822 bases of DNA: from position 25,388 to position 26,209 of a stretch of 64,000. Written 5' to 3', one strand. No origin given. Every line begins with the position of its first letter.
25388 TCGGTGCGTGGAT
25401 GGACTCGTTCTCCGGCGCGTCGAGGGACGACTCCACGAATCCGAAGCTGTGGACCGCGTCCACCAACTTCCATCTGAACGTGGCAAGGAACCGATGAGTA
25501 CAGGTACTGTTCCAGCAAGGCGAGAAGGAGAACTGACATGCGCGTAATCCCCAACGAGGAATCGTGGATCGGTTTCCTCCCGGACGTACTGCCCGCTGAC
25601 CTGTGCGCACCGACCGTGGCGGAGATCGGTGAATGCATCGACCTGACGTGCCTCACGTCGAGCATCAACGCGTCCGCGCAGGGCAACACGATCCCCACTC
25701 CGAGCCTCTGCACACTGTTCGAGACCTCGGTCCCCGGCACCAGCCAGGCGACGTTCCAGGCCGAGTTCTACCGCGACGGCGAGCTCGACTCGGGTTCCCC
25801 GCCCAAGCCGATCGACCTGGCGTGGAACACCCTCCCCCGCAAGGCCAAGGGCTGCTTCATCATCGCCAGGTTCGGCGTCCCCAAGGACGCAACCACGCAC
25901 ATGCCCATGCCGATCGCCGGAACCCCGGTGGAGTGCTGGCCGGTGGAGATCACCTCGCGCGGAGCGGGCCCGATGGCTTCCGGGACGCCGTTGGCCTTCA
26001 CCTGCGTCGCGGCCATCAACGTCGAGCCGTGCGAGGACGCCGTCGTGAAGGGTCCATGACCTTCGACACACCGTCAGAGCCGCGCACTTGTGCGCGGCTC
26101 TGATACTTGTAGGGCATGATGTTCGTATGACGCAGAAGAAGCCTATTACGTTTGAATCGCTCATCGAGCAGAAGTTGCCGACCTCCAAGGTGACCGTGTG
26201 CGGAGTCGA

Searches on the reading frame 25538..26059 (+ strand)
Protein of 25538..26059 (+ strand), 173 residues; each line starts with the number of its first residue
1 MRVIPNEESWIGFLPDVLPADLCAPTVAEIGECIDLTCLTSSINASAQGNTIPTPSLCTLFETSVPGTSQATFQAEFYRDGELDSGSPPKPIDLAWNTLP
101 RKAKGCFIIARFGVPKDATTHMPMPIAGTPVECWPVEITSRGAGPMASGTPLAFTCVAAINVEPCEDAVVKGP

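Call 12: search_protein_families(library=pfam, proteins=[window:25538-26059:+], max_evalue=0.001)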
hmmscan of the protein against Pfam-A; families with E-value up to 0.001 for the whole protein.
window:25538-26059:+ (173 aa): 1 family
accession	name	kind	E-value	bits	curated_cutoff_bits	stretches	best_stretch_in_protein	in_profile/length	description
PF25595.1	Phage_TTP_16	-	2.1e-20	73.7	27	1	11-171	15-165/167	Phage tail tube protein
